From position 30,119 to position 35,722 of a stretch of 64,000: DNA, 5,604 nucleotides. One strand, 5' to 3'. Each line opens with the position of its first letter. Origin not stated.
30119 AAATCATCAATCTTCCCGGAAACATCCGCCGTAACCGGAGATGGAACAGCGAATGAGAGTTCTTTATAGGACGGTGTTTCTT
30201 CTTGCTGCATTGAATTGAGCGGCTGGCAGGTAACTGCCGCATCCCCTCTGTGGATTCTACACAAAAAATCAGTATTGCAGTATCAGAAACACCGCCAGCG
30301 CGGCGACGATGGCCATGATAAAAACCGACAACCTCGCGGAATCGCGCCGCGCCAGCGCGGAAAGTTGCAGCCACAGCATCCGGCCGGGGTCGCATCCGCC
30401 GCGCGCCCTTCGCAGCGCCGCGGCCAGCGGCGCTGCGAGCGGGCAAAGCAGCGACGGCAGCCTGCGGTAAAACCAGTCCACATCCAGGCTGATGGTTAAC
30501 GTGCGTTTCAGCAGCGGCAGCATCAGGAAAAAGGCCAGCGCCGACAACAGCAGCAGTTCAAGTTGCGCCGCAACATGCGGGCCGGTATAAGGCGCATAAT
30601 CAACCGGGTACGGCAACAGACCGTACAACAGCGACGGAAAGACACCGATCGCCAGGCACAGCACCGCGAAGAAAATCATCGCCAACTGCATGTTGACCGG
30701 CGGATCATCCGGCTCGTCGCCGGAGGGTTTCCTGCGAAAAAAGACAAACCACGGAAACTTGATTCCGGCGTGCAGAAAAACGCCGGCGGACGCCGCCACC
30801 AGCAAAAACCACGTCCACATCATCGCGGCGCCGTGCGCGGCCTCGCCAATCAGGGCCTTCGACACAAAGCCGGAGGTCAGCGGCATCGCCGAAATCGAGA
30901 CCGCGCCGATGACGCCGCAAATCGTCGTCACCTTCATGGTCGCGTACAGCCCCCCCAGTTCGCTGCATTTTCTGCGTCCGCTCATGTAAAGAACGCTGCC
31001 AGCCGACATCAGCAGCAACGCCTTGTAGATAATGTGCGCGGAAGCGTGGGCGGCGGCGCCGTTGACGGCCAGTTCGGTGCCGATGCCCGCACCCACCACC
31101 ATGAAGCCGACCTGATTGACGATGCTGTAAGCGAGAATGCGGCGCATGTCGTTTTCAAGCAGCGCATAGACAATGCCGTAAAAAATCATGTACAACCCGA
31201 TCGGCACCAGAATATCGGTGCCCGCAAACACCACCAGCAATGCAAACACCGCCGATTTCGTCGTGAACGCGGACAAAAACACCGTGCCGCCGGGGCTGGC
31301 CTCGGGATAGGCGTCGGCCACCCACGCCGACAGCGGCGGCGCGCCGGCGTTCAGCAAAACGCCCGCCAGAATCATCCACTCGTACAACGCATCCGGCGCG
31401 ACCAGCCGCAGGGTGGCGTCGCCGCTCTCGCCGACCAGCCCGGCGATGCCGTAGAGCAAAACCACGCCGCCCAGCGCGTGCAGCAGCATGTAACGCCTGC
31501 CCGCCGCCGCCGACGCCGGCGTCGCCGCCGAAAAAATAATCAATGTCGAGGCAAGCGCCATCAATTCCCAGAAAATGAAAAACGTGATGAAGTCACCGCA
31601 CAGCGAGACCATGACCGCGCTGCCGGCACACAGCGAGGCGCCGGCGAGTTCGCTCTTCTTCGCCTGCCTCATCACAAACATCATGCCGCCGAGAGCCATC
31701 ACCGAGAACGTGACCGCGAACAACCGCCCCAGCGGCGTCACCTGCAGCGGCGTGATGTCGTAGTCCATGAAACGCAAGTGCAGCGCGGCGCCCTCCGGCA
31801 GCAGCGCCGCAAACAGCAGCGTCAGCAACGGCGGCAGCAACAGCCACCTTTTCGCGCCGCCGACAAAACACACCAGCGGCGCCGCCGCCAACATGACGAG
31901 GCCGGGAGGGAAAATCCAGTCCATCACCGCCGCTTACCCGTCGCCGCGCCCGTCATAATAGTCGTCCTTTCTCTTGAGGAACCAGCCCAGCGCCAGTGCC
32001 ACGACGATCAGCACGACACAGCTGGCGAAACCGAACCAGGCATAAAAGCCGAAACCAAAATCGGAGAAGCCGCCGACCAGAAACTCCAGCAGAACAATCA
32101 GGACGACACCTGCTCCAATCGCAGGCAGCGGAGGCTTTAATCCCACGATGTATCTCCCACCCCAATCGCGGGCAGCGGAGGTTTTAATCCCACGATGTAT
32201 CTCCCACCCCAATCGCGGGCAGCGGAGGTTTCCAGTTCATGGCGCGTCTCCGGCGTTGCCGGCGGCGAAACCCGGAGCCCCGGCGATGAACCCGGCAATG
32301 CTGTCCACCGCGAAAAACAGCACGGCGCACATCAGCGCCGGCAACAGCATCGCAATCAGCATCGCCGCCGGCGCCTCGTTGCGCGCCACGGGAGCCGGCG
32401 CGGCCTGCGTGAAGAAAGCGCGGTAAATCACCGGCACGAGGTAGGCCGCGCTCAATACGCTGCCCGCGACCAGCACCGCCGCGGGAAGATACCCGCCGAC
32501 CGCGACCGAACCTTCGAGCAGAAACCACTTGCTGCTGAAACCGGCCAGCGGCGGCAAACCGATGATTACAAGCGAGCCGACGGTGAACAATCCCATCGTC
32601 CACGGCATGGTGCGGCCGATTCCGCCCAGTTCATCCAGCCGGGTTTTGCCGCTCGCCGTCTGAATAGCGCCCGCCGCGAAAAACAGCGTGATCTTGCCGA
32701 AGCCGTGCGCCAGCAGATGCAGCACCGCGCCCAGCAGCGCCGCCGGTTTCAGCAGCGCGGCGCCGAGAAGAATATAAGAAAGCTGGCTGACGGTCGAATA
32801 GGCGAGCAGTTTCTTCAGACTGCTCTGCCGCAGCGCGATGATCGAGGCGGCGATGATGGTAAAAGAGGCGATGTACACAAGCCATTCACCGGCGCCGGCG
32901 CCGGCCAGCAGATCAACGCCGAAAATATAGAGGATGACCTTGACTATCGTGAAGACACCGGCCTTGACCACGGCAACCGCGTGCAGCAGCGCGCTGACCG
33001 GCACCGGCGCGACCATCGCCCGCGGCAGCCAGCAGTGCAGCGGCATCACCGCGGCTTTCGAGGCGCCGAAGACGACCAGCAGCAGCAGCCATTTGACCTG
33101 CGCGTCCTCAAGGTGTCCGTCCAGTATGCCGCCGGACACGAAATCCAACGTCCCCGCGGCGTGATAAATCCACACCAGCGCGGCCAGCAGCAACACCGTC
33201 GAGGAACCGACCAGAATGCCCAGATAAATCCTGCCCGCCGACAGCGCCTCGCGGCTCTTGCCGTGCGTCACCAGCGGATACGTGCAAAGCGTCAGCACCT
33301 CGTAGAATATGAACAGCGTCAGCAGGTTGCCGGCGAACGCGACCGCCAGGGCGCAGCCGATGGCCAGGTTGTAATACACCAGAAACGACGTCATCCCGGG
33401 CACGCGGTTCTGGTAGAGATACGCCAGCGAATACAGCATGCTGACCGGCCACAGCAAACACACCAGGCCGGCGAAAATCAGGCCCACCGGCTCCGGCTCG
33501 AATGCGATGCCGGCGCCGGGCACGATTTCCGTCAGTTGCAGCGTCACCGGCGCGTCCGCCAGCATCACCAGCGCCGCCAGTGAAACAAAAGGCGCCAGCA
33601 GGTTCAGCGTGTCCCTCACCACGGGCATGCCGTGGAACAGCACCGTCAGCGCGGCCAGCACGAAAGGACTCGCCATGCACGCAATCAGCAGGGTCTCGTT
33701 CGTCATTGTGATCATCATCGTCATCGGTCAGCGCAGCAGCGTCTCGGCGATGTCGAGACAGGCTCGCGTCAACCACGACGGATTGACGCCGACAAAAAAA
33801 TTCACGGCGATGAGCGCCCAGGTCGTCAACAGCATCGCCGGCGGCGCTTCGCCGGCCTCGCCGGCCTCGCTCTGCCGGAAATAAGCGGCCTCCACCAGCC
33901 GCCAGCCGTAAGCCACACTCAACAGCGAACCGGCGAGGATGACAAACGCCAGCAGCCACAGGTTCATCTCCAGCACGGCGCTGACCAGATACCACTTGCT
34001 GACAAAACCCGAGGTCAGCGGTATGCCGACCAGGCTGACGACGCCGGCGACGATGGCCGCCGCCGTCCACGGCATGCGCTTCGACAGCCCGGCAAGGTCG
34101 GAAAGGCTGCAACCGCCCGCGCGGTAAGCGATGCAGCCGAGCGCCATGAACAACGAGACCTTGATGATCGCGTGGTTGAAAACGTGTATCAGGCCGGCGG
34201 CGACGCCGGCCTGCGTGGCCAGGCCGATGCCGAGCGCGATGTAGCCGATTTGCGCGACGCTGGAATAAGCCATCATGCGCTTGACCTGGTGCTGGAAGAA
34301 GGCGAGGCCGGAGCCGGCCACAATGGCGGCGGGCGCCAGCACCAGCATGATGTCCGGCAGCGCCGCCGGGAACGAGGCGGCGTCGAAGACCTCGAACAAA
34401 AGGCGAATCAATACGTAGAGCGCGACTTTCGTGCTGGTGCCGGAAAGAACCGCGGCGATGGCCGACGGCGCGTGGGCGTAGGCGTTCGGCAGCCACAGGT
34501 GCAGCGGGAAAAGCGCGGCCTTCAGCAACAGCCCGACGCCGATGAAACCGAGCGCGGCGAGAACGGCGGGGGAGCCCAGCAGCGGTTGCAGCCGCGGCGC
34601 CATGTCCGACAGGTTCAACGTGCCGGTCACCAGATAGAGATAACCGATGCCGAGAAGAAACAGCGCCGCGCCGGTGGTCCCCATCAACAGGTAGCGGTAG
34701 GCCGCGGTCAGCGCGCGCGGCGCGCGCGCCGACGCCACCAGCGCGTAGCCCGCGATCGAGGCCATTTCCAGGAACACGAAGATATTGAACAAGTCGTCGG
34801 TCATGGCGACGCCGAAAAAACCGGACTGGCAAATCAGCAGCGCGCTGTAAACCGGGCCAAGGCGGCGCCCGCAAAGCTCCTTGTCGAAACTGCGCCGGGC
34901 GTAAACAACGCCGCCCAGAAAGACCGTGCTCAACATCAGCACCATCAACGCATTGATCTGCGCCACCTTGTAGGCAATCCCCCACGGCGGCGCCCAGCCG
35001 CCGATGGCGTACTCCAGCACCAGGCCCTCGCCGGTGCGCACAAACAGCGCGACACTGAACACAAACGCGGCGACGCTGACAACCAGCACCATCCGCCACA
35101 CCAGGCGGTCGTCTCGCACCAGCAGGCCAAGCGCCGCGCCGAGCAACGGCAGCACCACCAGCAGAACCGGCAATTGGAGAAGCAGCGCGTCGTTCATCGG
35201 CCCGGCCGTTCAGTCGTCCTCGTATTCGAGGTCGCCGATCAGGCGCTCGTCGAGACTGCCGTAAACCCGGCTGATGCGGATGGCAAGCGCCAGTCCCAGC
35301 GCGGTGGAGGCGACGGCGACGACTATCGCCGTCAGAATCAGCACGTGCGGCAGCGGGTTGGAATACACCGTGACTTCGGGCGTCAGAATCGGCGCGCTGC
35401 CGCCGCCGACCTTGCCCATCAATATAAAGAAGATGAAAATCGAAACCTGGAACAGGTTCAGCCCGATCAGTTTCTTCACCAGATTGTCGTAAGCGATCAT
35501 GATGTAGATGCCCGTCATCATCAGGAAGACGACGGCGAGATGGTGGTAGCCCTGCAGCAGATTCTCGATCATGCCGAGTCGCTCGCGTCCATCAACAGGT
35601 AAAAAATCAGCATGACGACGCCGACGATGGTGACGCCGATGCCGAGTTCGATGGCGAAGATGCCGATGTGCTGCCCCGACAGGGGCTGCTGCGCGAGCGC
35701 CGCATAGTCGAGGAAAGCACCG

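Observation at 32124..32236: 47-bp tandem repeat (2.3 copies) that frame-shifts a small membrane-protein gene overlapping the mrpD-paralogue stop: possible copy-number phase switch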

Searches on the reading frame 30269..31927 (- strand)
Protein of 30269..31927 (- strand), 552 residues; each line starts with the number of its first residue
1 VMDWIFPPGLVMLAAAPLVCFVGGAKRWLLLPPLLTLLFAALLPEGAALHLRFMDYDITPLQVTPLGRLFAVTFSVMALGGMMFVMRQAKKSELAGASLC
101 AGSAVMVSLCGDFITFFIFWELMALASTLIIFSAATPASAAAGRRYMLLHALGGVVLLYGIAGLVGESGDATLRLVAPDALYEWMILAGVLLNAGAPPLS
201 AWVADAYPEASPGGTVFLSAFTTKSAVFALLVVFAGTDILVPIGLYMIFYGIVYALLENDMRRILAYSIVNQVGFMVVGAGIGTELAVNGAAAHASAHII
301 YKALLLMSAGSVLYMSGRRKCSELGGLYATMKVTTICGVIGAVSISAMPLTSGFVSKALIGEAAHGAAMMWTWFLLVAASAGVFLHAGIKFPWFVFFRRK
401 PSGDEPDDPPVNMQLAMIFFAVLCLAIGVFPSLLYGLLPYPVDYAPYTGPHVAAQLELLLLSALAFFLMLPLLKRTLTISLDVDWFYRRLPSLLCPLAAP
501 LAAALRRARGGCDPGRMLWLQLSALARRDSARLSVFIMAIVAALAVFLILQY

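Call 7: search_protein_families(library=pfam, proteins=[window:30269-31927:-], max_evalue=0.01)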
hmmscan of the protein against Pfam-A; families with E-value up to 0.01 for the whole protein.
window:30269-31927:- (552 aa): 1 family
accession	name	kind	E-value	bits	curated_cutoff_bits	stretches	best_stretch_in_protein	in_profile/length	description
PF00361.26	Proton_antipo_M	-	9.4e-40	137.1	21.5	1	111-378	2-289/294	NADH:quinone oxidoreductase/Mrp antiporter, TM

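Call 49: search_protein_families(library=ncbifam, proteins=[window:30269-31927:-], max_evalue=0.01)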
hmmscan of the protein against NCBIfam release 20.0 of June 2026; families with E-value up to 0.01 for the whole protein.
window:30269-31927:- (552 aa): 70 families (the best 25 are shown)
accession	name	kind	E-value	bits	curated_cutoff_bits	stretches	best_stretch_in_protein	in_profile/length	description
NF009310.0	PRK12668.1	equivalog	6e-176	586.7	564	1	4-494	5-497/584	Na(+)/H(+) antiporter subunit D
NF009307.0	PRK12664.1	equivalog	1.1e-75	255.7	417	1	62-490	32-454/527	putative monovalent cation/H+ antiporter subunit D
NF006419.0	PRK08668.1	equivalog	2e-50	172.2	617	1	51-435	57-471/613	NADH dehydrogenase subunit M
NF004920.0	PRK06277.1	equivalog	2.2e-44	152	578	1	65-435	72-465/478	energy conserving hydrogenase EhbF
NF006240.0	PRK08376.1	subfamily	3.5e-43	148.3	662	1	66-438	91-499/521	putative monovalent cation/H+ antiporter subunit D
NF005086.0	PRK06521.1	equivalog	4e-39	134.6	667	1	71-437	93-498/669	hydrogenase 4 subunit B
NF009288.0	PRK12648.1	equivalog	5.3e-36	124.1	1104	1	101-436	117-476/954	monovalent cation/H+ antiporter subunit A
NF006241.0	PRK08377.1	equivalog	4.4e-35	121.6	645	1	61-436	74-468/494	NADH dehydrogenase subunit N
NF005139.0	PRK06588.1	equivalog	2.2e-34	119.1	485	1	63-308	21-268/508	putative monovalent cation/H+ antiporter subunit D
NF009287.0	PRK12647.1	equivalog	1.7e-33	116.2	937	1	103-482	119-515/773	putative monovalent cation/H+ antiporter subunit A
NF009290.0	PRK12650.1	equivalog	1.8e-32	112.2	980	1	103-442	124-483/966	DUF4040 family protein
NF005141.0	PRK06590.1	equivalog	1.6e-30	106.6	556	1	103-430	124-467/615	NADH-quinone oxidoreductase subunit L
NF006418.0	PRK08667.1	equivalog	5.9e-30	104.4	794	1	99-444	119-499/644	hydrogenase membrane subunit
TIGR01974.1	NDH_I_L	subfamily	3.2e-29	102.3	407.5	1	99-432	121-480/630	NADH-quinone oxidoreductase subunit L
TIGR01972.1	NDH_I_M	subfamily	2.1e-28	99.3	263.8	1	91-437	106-474/486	NADH-quinone oxidoreductase subunit M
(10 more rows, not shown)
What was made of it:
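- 30269..31927 (-): mrpD-like gene (paralogue D3, 552 aa), the downstream neighbour. Pfam Proton_antipo_M (call 7); NCBIfam NF009310 at 586.7 bits against a cut-off of 564 (call 49).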

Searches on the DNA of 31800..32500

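Call 64: search_rna_families(source=window, start=31800, end=32500, threshold=evalue, max_evalue=1)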
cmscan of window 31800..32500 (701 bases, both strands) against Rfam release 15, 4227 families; matches with E-value up to 1: 1.
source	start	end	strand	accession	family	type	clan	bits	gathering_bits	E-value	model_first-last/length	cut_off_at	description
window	32330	32415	-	RF02791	CcsR1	Gene; sRNA;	-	19.6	65.3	0.031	1-83/83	no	Conserved CCUCCUCCC motif stress-induced RNA 1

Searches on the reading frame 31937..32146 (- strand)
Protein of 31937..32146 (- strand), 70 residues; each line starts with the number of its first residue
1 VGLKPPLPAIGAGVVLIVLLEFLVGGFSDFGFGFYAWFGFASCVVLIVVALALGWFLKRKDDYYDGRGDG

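Call 49: search_protein_families(library=ncbifam, proteins=[window:31937-32146:-], max_evalue=0.01)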
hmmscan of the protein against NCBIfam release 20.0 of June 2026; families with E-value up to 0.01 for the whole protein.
seq(70 aa): 0 families

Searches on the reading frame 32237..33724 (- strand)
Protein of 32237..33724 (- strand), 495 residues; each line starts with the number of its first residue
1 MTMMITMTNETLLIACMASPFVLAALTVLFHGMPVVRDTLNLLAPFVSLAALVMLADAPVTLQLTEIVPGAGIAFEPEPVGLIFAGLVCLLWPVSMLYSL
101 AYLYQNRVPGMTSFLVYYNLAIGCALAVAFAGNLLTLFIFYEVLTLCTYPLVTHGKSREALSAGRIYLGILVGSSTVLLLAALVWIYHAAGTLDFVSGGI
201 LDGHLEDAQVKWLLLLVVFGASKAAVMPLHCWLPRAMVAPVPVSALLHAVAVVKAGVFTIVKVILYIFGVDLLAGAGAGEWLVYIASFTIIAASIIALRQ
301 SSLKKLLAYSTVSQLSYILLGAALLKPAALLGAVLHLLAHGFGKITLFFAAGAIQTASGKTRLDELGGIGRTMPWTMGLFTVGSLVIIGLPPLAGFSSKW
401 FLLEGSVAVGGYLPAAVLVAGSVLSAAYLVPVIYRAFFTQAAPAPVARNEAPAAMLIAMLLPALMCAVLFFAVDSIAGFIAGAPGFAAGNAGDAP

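Call 7: search_protein_families(library=pfam, proteins=[window:32237-33724:-], max_evalue=0.01)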
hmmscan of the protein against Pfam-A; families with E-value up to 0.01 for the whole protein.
window:32237-33724:- (495 aa): 1 family
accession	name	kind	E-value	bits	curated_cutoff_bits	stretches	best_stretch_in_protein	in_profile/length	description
PF00361.26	Proton_antipo_M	-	7.8e-56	189.9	21.5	1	131-425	1-294/294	NADH:quinone oxidoreductase/Mrp antiporter, TM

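Call 9: find_encoding_contigs(protein=window:32237-33724:-, flank=3000, max_places=10)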
Protein window:32237-33724:- (495 aa): no gene with exactly this product is on record in the collection.

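Call 49: search_protein_families(library=ncbifam, proteins=[window:32237-33724:-], max_evalue=0.01)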
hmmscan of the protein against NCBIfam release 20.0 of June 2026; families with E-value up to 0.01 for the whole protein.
window:32237-33724:- (495 aa): 71 families (the best 25 are shown)
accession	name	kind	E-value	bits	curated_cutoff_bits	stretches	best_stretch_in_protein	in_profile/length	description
NF006236.0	PRK08375.1-1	equivalog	6.5e-136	454.1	663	1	8-472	5-480/493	putative monovalent cation/H+ antiporter subunit D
NF005140.0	PRK06589.1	equivalog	4e-120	401.9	470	1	6-473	6-476/489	putative monovalent cation/H+ antiporter subunit D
NF005561.0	PRK07234.1-1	equivalog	3.6e-113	379.3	718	1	14-441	11-443/569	putative monovalent cation/H+ antiporter subunit D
NF006419.0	PRK08668.1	equivalog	1.1e-60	206.1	617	1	15-472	6-466/613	NADH dehydrogenase subunit M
NF005097.0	PRK06525.1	equivalog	1.5e-59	202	430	1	12-466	4-468/480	hydrogenase 4 subunit D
NF005141.0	PRK06590.1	equivalog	1e-55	189.8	556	1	46-468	44-463/615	NADH-quinone oxidoreductase subunit L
TIGR01974.1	NDH_I_L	subfamily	3.1e-52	178.3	407.5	1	96-466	99-472/630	NADH-quinone oxidoreductase subunit L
NF005086.0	PRK06521.1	equivalog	4.5e-51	174.1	667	1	38-475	38-494/669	hydrogenase 4 subunit B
NF009288.0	PRK12648.1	equivalog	8.9e-51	173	1104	1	13-469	3-467/954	monovalent cation/H+ antiporter subunit A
NF009287.0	PRK12647.1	equivalog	2.1e-50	172.1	937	1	17-469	7-463/773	putative monovalent cation/H+ antiporter subunit A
NF006240.0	PRK08376.1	subfamily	4.3e-50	171.1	662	1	73-470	84-489/521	putative monovalent cation/H+ antiporter subunit D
NF009306.0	PRK12663.1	equivalog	9.6e-49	166.5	542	1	10-472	3-464/498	Na+/H+ antiporter subunit D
NF006241.0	PRK08377.1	equivalog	1.1e-47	163.2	645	1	55-466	54-457/494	NADH dehydrogenase subunit N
NF009290.0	PRK12650.1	equivalog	1.6e-47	162.1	980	1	73-477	75-476/966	DUF4040 family protein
NF009284.0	PRK12644.1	equivalog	9.9e-47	159.6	962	1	73-472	68-466/975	Na+/H+ antiporter subunit A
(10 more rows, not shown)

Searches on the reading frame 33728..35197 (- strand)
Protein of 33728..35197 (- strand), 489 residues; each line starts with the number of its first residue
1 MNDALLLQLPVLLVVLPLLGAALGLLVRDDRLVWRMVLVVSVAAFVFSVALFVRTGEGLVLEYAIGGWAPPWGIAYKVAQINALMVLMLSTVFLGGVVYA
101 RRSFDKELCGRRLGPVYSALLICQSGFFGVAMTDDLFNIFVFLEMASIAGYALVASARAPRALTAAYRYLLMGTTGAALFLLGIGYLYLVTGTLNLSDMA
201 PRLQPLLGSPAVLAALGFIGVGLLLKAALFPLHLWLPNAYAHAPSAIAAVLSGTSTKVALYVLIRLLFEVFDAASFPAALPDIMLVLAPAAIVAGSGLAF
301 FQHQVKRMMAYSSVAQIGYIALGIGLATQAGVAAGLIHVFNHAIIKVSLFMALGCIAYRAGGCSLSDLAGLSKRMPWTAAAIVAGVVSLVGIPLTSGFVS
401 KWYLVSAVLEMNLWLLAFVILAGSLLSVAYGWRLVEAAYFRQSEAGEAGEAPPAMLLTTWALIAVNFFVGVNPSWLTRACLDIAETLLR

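Call 7: search_protein_families(library=pfam, proteins=[window:33728-35197:-], max_evalue=0.01)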
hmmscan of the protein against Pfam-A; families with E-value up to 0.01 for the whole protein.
window:33728-35197:- (489 aa): 2 families
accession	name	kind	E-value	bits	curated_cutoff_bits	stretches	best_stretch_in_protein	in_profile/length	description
PF00361.26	Proton_antipo_M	-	4e-59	200.7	21.5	1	134-426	2-293/294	NADH:quinone oxidoreductase/Mrp antiporter, TM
PF10125.14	NADHdeh_related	-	2.9e-05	24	27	1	121-221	75-175/218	NADH dehydrogenase I, subunit N related protein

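Call 49: search_protein_families(library=ncbifam, proteins=[window:33728-35197:-], max_evalue=0.01)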
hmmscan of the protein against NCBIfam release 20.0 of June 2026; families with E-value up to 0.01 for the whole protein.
window:33728-35197:- (489 aa): 75 families (the best 25 are shown)
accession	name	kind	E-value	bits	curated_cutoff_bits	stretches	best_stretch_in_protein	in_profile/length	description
NF009305.0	PRK12662.1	equivalog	2.3e-137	458.7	700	1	8-488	4-491/492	putative monovalent cation/H+ antiporter subunit D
NF006241.0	PRK08377.1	equivalog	1.5e-84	284.8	645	1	8-475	3-465/494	NADH dehydrogenase subunit N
NF006240.0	PRK08376.1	subfamily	5.6e-80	269.7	662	1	8-478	5-497/521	putative monovalent cation/H+ antiporter subunit D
NF009306.0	PRK12663.1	equivalog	4.6e-79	266.5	542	1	9-487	5-481/498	Na+/H+ antiporter subunit D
NF006419.0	PRK08668.1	equivalog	9.4e-79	265.8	617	1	12-485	6-479/613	NADH dehydrogenase subunit M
NF006238.0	PRK08375.1-4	equivalog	6.1e-71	239.8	626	1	10-447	6-437/531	putative monovalent cation/H+ antiporter subunit D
NF005818.0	PRK07691.1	equivalog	1.4e-68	232.1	586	1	10-488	6-484/496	Na+/H+ antiporter subunit D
TIGR01770.1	NDH_I_N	subfamily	5.1e-68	230.2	332.6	1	9-476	5-471/472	NADH-quinone oxidoreductase subunit NuoN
NF009308.0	PRK12665.1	equivalog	1.4e-65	221.9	585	1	6-450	5-449/531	Na+/H+ antiporter subunit D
NF005142.0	PRK06591.1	equivalog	2.2e-65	221.6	460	1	8-444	6-429/432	putative monovalent cation/H+ antiporter subunit D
NF004920.0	PRK06277.1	equivalog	1.5e-63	215.2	578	1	12-487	6-475/478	energy conserving hydrogenase EhbF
TIGR00944.1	2a6301s04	subfamily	4.8e-61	207.4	692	1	10-448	3-439/463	multicomponent K+/H+ antiporter, MrpD/PhaD subunit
TIGR01972.1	NDH_I_M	subfamily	4.8e-61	206.9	263.8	1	12-479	3-474/486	NADH-quinone oxidoreductase subunit M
NF005086.0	PRK06521.1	equivalog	5.6e-59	200.2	667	1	6-488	4-507/669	hydrogenase 4 subunit B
NF009310.0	PRK12668.1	equivalog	3.1e-57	194.7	564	1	17-477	12-438/584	Na(+)/H(+) antiporter subunit D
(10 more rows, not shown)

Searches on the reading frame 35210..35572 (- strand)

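Call 7: search_protein_families(library=pfam, proteins=[window:35210-35572:-], max_evalue=0.01)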
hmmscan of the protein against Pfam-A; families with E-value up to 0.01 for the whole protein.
window:35210-35572:- (120 aa): 1 family
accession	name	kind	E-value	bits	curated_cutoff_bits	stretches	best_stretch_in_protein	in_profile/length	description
PF00420.29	Oxidored_q2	-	1.2e-20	73.5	26.1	1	11-109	3-87/95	NADH-ubiquinone/plastoquinone oxidoreductase chain 4L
